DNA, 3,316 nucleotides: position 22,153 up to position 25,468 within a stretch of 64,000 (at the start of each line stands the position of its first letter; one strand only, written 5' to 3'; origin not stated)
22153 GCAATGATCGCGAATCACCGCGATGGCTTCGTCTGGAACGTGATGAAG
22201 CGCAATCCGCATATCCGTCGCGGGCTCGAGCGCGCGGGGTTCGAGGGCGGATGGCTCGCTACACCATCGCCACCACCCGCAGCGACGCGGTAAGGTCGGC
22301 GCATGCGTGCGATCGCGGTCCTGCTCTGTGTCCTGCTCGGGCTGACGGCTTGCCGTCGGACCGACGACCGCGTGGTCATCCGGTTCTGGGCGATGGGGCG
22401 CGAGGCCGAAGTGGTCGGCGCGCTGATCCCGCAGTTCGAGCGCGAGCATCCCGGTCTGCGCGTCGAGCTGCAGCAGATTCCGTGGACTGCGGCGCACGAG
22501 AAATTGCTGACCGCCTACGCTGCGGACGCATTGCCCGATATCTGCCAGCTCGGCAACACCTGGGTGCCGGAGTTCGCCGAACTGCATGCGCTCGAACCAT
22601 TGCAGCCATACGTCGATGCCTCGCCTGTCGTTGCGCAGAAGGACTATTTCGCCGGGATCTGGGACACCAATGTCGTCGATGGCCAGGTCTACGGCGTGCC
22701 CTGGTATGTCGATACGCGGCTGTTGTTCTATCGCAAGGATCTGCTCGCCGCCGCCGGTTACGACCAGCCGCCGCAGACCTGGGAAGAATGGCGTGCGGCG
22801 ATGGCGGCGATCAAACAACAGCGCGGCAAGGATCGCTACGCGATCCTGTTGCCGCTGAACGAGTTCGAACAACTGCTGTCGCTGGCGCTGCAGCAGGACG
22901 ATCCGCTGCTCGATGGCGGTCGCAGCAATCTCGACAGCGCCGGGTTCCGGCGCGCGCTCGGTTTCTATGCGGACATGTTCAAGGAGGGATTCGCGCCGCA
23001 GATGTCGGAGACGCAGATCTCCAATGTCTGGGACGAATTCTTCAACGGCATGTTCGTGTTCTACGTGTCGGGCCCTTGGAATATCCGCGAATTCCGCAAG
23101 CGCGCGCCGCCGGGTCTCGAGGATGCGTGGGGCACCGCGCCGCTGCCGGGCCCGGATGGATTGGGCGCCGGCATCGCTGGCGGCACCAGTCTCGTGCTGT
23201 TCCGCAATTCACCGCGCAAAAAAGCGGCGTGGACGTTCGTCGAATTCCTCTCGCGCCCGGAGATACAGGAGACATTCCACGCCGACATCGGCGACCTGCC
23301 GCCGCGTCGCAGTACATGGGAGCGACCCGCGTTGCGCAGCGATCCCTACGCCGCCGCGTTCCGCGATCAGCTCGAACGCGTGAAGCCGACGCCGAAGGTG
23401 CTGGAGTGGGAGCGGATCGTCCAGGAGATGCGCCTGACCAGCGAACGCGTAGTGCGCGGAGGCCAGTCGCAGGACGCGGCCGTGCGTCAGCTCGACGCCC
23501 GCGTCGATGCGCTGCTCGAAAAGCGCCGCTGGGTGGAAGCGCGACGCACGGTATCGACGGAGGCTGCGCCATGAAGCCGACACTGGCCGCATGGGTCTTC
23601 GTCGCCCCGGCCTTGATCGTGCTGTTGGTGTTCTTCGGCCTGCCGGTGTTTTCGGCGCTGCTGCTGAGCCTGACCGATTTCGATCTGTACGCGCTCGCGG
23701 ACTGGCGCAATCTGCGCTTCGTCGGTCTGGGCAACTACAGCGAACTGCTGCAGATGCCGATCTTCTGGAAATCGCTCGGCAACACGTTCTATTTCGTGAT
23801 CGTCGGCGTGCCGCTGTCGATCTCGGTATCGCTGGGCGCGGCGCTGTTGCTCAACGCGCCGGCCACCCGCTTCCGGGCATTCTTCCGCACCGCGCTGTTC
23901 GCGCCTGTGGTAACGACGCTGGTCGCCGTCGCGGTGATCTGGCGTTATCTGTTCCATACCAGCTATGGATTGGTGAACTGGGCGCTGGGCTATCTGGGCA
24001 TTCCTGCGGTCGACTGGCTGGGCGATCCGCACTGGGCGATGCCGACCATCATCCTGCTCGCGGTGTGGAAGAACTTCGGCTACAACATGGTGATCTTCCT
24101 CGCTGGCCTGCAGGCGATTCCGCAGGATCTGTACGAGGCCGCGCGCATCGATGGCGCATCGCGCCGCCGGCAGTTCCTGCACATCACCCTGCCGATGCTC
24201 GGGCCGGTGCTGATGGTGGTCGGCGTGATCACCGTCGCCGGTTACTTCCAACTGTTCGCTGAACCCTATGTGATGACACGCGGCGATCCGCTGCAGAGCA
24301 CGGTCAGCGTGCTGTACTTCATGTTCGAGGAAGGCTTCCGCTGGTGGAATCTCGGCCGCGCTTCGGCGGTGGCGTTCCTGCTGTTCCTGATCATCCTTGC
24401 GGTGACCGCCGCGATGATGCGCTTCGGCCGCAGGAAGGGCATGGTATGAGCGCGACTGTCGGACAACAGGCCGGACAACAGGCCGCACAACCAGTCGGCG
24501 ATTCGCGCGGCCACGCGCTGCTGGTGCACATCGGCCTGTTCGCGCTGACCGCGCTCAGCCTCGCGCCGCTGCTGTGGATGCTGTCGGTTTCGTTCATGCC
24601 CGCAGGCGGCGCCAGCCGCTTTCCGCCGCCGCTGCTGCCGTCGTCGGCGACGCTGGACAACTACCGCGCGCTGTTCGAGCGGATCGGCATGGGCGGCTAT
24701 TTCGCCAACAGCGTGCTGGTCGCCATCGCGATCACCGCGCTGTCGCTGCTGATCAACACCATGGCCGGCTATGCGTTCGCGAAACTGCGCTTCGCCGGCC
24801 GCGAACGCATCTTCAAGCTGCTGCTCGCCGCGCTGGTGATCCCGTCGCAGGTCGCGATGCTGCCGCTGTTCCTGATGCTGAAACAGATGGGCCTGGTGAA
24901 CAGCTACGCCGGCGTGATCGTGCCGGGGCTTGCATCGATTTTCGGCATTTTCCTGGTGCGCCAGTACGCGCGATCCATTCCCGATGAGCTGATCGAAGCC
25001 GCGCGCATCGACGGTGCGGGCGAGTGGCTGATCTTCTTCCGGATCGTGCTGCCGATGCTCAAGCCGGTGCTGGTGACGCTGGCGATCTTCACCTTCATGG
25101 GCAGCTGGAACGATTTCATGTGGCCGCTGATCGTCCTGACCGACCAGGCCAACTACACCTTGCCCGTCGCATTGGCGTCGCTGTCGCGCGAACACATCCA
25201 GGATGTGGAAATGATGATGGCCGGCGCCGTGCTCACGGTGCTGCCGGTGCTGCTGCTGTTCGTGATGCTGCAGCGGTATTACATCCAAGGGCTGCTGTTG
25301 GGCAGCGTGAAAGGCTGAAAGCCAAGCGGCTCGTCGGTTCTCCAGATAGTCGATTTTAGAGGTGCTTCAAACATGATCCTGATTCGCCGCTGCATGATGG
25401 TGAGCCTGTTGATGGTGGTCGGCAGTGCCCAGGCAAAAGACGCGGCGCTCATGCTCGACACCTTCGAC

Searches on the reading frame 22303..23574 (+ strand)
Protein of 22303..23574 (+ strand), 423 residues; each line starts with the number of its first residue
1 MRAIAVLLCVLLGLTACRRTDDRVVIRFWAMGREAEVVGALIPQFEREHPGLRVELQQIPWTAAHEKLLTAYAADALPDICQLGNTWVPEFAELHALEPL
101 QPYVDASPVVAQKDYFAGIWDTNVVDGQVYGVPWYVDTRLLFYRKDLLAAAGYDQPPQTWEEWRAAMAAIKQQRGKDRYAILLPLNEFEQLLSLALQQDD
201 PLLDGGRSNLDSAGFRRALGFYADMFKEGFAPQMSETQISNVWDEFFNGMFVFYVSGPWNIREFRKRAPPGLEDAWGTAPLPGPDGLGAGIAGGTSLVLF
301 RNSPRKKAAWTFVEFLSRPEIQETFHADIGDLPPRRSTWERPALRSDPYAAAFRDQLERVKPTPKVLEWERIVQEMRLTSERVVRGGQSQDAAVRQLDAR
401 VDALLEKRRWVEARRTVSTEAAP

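Call 57: search_protein_families(library=pfam, proteins=[window:22303-23574:+], max_evalue=0.00001)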
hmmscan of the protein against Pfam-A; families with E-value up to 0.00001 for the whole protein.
window:22303-23574:+ (423 aa): 2 families
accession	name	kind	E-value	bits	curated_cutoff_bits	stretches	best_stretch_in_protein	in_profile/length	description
PF01547.30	SBP_bac_1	-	5.7e-45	155.1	26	1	40-323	12-307/307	Bacterial extracellular solute-binding protein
PF13416.11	SBP_bac_8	-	2.8e-40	139.3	27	1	41-348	2-275/279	Bacterial extracellular solute-binding protein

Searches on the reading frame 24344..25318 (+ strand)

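Call 57: search_protein_families(library=pfam, proteins=[window:24344-25318:+], max_evalue=0.00001)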
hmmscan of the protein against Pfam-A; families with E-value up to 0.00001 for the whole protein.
window:24344-25318:+ (324 aa): 1 family
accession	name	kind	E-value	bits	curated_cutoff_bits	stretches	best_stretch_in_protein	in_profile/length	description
PF00528.27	BPD_transp_1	-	4.3e-22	79.2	26.4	1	140-314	3-179/184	Binding-protein-dependent transport system inner membrane component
